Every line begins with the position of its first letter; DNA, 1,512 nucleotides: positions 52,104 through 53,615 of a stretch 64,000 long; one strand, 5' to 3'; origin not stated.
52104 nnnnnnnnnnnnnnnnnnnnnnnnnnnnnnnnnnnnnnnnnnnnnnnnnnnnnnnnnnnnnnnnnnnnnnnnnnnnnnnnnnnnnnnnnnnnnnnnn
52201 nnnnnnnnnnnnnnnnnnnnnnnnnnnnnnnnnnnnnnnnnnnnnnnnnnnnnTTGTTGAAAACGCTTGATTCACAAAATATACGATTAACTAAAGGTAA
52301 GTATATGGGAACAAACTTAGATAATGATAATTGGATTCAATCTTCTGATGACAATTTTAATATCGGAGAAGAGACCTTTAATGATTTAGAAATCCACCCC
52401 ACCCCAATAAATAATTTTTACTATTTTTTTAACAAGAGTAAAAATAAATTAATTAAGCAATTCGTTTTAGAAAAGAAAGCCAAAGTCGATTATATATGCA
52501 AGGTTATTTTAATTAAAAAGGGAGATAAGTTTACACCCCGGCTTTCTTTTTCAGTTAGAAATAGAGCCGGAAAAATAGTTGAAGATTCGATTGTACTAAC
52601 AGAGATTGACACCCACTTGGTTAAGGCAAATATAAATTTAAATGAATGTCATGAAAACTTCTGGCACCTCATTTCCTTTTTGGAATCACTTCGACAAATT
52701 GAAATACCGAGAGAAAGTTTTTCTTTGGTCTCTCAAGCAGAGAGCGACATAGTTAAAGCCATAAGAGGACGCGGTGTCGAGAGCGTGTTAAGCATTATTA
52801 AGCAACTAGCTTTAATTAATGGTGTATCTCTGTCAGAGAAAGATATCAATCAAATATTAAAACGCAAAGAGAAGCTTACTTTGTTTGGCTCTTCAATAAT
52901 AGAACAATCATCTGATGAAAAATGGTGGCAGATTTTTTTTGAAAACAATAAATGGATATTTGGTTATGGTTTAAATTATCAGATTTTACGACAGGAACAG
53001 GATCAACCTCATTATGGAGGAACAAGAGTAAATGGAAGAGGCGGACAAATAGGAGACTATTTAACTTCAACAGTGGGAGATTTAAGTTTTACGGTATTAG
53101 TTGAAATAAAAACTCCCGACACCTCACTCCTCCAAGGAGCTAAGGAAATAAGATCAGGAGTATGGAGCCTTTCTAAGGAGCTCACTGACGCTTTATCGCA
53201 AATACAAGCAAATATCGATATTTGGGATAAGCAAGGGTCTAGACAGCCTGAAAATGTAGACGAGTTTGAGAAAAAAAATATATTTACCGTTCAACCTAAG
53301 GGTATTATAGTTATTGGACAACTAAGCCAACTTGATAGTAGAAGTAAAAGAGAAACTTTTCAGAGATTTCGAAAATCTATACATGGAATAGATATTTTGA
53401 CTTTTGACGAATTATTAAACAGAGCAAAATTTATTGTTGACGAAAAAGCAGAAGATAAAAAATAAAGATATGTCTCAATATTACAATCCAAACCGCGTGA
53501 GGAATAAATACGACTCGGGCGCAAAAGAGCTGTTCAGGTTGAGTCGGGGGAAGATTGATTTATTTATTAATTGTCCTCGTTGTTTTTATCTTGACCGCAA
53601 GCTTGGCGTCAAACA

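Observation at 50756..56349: Five-gene candidate defence operon next to tRNA-Ser(GGA): PLD/TaqI_C nuclease, Shedu-like DUF4263, Cas4-like nuclease, AlbA_2 protein, hypothetical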

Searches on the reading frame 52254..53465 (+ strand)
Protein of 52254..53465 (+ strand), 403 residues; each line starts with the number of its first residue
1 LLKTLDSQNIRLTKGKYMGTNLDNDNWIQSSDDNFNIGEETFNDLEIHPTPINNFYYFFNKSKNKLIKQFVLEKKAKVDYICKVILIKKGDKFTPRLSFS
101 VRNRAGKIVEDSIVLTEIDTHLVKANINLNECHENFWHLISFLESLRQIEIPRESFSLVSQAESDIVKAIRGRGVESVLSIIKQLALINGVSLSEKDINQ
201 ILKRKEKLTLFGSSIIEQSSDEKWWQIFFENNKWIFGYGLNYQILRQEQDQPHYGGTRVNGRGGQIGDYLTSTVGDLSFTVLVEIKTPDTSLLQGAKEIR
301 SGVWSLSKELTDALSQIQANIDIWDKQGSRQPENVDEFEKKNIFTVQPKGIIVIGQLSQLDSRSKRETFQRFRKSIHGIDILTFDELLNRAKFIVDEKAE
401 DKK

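Call 4: search_protein_families(library=pfam, proteins=[window:52254-53465:+], max_evalue=0.01)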
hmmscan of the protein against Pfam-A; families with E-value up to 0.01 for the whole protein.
window:52254-53465:+ (403 aa): 1 family
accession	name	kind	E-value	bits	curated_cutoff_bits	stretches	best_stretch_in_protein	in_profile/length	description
PF14082.12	SduA_C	-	6.5e-31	108.1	27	1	219-388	1-159/159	Shedu protein SduA, C-terminal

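Call 5: search_protein_families(library=padloc, proteins=[window:52254-53465:+], max_evalue=0.01)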
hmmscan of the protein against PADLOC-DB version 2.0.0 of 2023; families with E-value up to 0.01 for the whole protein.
window:52254-53465:+ (403 aa): 19 families
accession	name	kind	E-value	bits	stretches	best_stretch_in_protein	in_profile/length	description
PDLC00391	SduA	-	1e-137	457.5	1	27-397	13-401/402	DUF4263 domain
PDLC00394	SduA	-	8.3e-60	200.9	1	124-401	92-389/392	DUF4263 domain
PDLC00392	SduA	-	9.9e-52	174.4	1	129-400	101-394/396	DUF4263 domain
PDLC00382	SduA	-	8.7e-45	151.6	1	153-397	80-322/336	DUF4263 domain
PDLC00399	SduA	-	4.9e-30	103.1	1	209-396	192-369/375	DUF4263 domain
PDLC00384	SduA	-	2.1e-29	100.6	1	216-392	285-453/476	DUF4263 domain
PDLC00400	SduA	-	2.5e-28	97.3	1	215-400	121-298/308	DUF4263 domain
PDLC00380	SduA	-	5.1e-25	85.9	1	215-398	293-468/480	DUF4263 domain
PDLC00406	SduA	-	3.2e-18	64.8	1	216-396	150-323/326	DUF4263 domain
PDLC00393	SduA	-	4.7e-18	63.6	1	218-395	278-448/455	DUF4263 domain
PDLC00385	SduA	-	5.6e-16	56.8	1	118-398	55-317/319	DUF4263 domain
PDLC00390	SduA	-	9e-16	56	1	217-392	171-331/339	DUF4263 domain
PDLC00381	SduA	-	2.3e-15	54.7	1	208-389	161-334/342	DUF4263 domain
PDLC00402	SduA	-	4.6e-11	40.4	1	211-397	168-333/354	DUF4263 domain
PDLC00388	SduA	-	1.3e-08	32.4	1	282-397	275-395/402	DUF4263 domain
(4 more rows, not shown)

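Call 6: search_protein_families(library=ncbifam, proteins=[window:52254-53465:+], max_evalue=0.01)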
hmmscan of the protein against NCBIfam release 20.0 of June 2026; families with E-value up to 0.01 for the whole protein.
window:52254-53465:+ (403 aa): 0 families

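Call 67: search_solved_structures(query=window:52305-53465:+, max_evalue=0.001, show_alignments=1)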
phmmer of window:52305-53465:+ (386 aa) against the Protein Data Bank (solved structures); distinct sequences matched with E-value up to 0.001: 2.
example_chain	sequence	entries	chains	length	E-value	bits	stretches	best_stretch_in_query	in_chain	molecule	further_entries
8ti8_A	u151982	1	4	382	4e-19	72.3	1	184-378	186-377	Shedu protein SduA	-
8ti9_E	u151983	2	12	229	1.2e-18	70.8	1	186-378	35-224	Shedu protein SduA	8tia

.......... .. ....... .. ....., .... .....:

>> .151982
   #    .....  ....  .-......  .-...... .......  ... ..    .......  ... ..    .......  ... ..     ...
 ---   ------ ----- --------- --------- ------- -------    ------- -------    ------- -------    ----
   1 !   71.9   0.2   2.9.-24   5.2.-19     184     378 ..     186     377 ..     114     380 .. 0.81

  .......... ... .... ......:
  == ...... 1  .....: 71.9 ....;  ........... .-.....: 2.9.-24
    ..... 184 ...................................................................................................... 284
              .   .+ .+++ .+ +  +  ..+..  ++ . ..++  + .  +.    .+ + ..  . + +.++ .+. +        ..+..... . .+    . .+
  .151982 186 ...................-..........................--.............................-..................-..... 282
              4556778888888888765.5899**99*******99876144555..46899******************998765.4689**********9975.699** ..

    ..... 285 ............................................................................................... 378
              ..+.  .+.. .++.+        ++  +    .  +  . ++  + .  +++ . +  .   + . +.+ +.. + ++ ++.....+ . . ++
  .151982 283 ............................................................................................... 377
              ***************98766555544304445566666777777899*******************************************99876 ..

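Call 78: find_related_loci(query=window:52305-53465:+, collection=viral_contigs, flank=8000)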
Query window:52305-53465:+ (386 aa) in viral_contigs; peptide patterns used: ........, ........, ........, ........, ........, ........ (x = any residue, [..] = any of these).
18 stretches matched a pattern, but none encodes a relative of the query by tblastn (E <= 1e-3).

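Call 80: search_dna_similar(query=window:52305-53465:+, collection=plasmids, mode=protein, max_evalue=1e-10, max_rows=15)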
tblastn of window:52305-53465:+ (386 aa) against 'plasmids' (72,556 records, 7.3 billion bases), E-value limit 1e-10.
Records with a match: 98; places in all: 98; records where one place covers at least 80% of the query: 6.
Best place of each record, by identity: <60% 98.
By first word of the organism name: Citrobacter 19; Rhizobium 12; Klebsiella 10; Cupriavidus 8; Enterobacter 8; Streptomyces 6; Sinorhizobium 3; Vibrio 2; Bacillus 2; Agrobacterium 2; and 22 more.
By predicted mobility (MOB-suite, as given by PLSDB): conjugative 68; non-mobilizable 16; mobilizable 14.
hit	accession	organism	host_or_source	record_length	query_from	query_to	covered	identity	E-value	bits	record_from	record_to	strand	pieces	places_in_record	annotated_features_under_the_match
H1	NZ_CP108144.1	Streptomyces sp. NBC_00178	-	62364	18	381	93%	32.9%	6e-18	177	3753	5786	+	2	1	Shedu immune nuclease family protein | transposase family protein | hypothetical protein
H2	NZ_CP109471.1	Streptomyces sp. NBC_01462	-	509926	14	381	95%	30.9%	1e-43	169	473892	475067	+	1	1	Shedu anti-phage system protein SduA domain-containing protein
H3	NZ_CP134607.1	Streptomyces sp. ITFR-21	Ips typographus,whole organism,Ips ...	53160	14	381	95%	30.8%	2e-42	165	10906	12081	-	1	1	Shedu anti-phage system protein SduA domain-containing protein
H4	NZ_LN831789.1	Streptomyces leeuwenhoekii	Salar de Atacama, Atacama Desert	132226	14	381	95%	30.7%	1e-43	169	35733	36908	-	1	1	Shedu anti-phage system protein SduA domain-containing protein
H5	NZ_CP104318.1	Streptomyces angustmyceticus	whole organism,soil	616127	14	380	95%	29.8%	2e-40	159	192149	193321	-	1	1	Shedu anti-phage system protein SduA domain-containing protein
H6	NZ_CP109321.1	Streptomyces microflavus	-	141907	49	381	86%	30.0%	2e-38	154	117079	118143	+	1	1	Shedu anti-phage system protein SduA domain-containing protein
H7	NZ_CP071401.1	Rhizobium leguminosarum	lentil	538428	119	378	67%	34.9%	3e-32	135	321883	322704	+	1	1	Shedu immune nuclease family protein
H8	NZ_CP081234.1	Phaeobacter inhibens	-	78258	122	379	67%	32.7%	1e-27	122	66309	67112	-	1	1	Shedu immune nuclease family protein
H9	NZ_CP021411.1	Pacificitalea manganoxidans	cell culture,sediment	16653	121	378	67%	31.8%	2e-28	124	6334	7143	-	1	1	Shedu immune nuclease family protein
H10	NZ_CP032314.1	Pannonibacter phragmitetus BB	cell culture,soil under ...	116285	117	381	69%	30.0%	1e-25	116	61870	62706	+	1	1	Shedu immune nuclease family protein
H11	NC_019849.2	Sinorhizobium meliloti GR4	-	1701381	170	378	52%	38.2%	2e-23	135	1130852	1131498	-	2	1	none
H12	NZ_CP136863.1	Methylocapsa polymorpha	Shagnum peat sample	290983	199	379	47%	40.3%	8e-25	114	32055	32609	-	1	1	Shedu immune nuclease family protein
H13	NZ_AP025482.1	Vibrio cyclitrophicus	-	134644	176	378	53%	34.2%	1e-24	113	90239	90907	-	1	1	Shedu immune nuclease family protein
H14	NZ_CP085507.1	Bacillus cereus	soil sample,soil from tomato plant roots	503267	202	379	46%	37.3%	3e-22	106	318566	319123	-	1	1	Shedu anti-phage system protein SduA domain-containing protein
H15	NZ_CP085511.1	Bacillus cereus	soil sample,soil from tomato plant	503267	202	379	46%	37.3%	3e-22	106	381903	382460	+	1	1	Shedu anti-phage system protein SduA domain-containing protein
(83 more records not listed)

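Call 81: get_annotated_region(hit=H2, flank=5000)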
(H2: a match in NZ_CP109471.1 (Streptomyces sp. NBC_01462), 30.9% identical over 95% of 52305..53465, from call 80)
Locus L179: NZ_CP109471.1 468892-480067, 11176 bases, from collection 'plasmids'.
description: Streptomyces sp. NBC_01462 plasmid unnamed1, complete sequence
organism: Streptomyces sp. NBC_01462 (NCBI taxid 2903876)
taxonomy: Bacteria; Actinomycetota; Actinomycetes; Kitasatosporales; Streptomycetaceae; Streptomyces; Streptomyces sp. NBC 01462
host: -; source: -; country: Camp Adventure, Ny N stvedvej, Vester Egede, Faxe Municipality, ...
typing (MOB-suite, as given by PLSDB): mobilizable; replicon rep_cluster_1974; relaxase MOBP,MOBP,MOBP
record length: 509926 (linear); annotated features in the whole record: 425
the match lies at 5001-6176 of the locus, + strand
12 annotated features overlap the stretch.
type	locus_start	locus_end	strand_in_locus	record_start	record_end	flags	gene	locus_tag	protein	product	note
CDS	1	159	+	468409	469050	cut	-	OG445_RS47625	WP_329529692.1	hypothetical protein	-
CDS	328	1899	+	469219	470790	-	-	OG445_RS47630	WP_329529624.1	helix-turn-helix domain-containing protein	-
CDS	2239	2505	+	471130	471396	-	-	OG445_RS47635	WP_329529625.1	hypothetical protein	-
CDS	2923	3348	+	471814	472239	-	-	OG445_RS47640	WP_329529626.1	hypothetical protein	-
CDS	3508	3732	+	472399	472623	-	-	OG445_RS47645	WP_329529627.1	hypothetical protein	-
CDS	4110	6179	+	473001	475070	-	-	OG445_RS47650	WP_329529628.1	Shedu anti-phage system protein SduA domain-containing protein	-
CDS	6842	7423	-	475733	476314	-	-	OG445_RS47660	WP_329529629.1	hypothetical protein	-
CDS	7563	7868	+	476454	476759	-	-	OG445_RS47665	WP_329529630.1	transposase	GO:0006313 - DNA transposition [Evidence IEA]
CDS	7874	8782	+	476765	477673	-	-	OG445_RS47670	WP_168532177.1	IS3 family transposase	-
CDS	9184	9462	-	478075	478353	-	-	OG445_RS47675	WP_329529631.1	hypothetical protein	-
CDS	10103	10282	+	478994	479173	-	-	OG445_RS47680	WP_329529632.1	hypothetical protein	-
CDS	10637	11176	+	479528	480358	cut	-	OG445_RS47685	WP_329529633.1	IS5 family transposase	-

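Call 82: get_annotated_region(hit=H4, flank=5000)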
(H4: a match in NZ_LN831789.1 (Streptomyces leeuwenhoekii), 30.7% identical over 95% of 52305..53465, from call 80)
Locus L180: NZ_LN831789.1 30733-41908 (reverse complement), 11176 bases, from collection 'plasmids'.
description: Streptomyces leeuwenhoekii strain type strain (C34 = DSM 42122 = NRRL B-24963) plasmid pSLE2
organism: Streptomyces leeuwenhoekii (NCBI taxid 1437453)
taxonomy: Bacteria; Actinomycetota; Actinomycetes; Kitasatosporales; Streptomycetaceae; Streptomyces; Streptomyces leeuwenhoekii
host: -; source: Salar de Atacama, Atacama Desert; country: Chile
typing (MOB-suite, as given by PLSDB): mobilizable; replicon rep_cluster_1879,rep_cluster_1910; relaxase MOBF
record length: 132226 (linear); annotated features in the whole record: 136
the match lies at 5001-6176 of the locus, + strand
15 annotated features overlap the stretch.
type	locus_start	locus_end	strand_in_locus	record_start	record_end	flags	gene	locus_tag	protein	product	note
CDS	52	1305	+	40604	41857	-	-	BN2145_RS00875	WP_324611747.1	replication-relaxation family protein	-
CDS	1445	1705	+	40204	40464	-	-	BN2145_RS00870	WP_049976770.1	hypothetical protein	-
CDS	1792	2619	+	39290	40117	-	-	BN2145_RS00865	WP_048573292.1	hypothetical protein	-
CDS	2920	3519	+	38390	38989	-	-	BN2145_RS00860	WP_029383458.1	hypothetical protein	-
CDS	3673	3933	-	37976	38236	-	-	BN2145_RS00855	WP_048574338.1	hypothetical protein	-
CDS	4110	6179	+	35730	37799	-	-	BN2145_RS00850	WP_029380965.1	Shedu anti-phage system protein SduA domain-containing protein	-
CDS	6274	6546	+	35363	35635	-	-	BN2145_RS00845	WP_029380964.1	hypothetical protein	-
CDS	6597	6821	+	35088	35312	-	-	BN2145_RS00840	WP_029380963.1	hypothetical protein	-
CDS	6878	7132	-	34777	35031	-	-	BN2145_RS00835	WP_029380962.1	hypothetical protein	-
CDS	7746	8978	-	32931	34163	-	-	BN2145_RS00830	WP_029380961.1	Bcr/CflA family efflux MFS transporter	GO:0042908 - xenobiotic transport [Evidence IEA]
CDS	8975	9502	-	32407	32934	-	-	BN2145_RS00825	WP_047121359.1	MarR family transcriptional regulator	GO:0006355 - regulation of DNA-templated transcription [Evidence IEA]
CDS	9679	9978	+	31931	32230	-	-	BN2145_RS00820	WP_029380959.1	hypothetical protein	-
CDS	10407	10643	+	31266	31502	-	-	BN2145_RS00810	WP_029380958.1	hypothetical protein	-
CDS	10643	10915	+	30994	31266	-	-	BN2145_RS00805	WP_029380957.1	hypothetical protein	-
CDS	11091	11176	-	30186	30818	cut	-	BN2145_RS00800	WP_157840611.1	hypothetical protein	-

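Call 83: get_annotated_region(hit=H7, flank=5000)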
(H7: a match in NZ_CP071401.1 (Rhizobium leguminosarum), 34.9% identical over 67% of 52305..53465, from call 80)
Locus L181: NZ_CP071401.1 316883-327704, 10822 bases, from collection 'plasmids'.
description: Rhizobium leguminosarum strain OyaliB plasmid p2, complete sequence
organism: Rhizobium leguminosarum (NCBI taxid 384)
taxonomy: Bacteria; Pseudomonadota; Alphaproteobacteria; Hyphomicrobiales; Rhizobiaceae; Rhizobium; Rhizobium leguminosarum
host: -; source: lentil; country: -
typing (MOB-suite, as given by PLSDB): mobilizable; relaxase MOBQ
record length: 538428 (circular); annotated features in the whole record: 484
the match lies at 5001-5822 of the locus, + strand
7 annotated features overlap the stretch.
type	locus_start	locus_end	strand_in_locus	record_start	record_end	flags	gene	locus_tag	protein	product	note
CDS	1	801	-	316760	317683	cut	-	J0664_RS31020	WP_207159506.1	hypothetical protein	-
CDS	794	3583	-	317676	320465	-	-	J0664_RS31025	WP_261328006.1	BPTD_3080 family restriction endonuclease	-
CDS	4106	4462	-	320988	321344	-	-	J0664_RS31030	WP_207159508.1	hypothetical protein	-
CDS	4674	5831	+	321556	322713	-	-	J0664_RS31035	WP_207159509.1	Shedu immune nuclease family protein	-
CDS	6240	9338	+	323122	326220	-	-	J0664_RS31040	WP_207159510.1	AAA domain-containing protein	-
CDS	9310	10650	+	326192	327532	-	-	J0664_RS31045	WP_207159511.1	hypothetical protein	-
CDS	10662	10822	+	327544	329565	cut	-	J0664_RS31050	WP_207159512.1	chromosome segregation ATPase-like protein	-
